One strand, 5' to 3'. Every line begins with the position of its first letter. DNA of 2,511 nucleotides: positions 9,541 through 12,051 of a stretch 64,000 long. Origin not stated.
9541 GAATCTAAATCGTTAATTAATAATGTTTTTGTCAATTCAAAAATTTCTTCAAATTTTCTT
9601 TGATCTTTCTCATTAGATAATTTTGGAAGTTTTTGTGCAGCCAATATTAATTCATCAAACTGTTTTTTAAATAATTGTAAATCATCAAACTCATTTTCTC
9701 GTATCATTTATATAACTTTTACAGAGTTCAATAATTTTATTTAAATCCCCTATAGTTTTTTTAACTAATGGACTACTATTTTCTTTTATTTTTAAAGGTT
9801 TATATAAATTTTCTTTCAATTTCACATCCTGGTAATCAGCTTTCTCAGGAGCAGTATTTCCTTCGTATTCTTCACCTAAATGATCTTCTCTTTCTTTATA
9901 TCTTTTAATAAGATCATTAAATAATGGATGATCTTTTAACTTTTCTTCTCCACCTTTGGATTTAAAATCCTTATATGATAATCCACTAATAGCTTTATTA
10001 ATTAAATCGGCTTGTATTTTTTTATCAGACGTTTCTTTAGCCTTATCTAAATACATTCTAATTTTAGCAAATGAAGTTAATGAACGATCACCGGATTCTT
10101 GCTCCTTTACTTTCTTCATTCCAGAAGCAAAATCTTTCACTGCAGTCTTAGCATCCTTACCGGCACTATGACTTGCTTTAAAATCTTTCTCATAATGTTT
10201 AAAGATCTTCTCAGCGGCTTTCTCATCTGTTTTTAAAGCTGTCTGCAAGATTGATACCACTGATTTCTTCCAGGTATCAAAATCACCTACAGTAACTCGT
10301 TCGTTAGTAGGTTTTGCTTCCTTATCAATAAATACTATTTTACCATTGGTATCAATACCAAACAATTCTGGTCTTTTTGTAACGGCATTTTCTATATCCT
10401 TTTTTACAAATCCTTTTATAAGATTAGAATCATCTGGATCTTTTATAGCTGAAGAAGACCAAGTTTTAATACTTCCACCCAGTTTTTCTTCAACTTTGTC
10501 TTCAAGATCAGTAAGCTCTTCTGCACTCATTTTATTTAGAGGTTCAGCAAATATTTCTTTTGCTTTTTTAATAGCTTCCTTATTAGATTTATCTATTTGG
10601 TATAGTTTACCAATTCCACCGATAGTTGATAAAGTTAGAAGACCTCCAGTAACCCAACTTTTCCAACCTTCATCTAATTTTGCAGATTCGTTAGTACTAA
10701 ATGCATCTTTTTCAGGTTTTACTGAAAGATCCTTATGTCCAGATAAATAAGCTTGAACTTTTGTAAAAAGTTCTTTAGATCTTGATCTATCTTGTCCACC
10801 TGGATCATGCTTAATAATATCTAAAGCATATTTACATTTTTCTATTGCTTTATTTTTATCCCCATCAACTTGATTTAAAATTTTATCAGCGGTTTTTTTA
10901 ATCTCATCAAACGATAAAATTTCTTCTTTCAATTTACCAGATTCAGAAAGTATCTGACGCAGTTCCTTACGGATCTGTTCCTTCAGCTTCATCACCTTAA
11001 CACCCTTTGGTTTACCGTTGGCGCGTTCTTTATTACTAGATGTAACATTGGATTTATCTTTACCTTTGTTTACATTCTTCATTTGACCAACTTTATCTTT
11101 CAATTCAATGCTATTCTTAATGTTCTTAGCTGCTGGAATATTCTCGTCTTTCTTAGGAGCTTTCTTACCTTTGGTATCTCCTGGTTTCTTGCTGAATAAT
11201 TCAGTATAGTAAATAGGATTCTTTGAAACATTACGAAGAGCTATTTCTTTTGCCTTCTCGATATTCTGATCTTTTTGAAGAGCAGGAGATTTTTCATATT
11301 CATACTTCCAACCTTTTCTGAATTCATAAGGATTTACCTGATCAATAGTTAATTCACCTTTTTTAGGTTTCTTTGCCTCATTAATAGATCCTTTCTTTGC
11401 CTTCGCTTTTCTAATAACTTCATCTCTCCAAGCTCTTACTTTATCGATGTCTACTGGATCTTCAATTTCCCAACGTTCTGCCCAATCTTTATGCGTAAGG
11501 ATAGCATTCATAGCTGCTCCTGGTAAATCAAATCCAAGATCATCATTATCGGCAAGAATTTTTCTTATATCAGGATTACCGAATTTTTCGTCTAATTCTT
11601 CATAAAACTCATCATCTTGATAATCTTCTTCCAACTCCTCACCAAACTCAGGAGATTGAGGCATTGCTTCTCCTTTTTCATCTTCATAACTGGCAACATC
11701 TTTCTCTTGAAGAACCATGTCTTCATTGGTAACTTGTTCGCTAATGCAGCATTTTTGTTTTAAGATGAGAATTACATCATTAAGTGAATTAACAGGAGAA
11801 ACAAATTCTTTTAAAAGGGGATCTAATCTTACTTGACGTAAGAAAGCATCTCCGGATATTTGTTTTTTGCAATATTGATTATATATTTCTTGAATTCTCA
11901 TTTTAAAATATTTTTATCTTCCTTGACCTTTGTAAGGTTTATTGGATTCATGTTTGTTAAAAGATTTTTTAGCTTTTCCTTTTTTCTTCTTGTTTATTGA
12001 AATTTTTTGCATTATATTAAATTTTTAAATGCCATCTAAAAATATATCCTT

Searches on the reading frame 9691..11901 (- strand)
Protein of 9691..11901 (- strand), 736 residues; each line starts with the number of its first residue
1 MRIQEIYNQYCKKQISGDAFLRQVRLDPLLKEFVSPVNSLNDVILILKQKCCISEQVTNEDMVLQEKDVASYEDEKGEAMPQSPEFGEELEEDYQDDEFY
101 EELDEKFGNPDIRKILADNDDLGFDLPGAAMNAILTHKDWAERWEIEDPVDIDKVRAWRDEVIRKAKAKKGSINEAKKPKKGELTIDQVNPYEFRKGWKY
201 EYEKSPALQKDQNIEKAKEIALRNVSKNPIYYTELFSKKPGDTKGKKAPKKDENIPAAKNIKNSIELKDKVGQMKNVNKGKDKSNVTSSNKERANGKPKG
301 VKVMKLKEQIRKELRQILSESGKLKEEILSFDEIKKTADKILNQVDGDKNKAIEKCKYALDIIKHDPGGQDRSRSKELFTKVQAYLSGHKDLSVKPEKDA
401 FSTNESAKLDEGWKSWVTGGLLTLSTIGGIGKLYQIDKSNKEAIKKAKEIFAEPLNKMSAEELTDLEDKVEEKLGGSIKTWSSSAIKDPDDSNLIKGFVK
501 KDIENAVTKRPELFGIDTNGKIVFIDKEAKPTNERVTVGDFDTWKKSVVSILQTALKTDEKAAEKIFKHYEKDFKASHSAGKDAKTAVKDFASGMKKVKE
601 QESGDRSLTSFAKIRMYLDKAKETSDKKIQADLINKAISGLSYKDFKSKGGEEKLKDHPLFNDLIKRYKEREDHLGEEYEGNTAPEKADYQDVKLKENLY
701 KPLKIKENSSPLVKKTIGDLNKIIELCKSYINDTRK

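Call 46: search_protein_families(library=phrogs, proteins=[window:9691-11901:-], max_evalue=0.00001)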
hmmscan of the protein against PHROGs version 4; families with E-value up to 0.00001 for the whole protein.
window:9691-11901:- (736 aa): 0 families

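Call 94: find_encoding_contigs(protein=window:9691-11901:-, flank=10000, max_places=1)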
Protein window:9691-11901:- (736 aa): 4 contigs read that carry it; 1 place shown.
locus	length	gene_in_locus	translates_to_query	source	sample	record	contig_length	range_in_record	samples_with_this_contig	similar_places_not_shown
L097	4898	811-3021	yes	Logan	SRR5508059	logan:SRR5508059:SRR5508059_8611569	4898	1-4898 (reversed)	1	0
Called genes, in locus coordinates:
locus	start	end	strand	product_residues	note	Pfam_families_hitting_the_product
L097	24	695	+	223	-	-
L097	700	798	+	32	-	-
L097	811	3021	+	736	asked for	-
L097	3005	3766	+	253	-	-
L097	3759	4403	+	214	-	PF03420:Peptidase_S77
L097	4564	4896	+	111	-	?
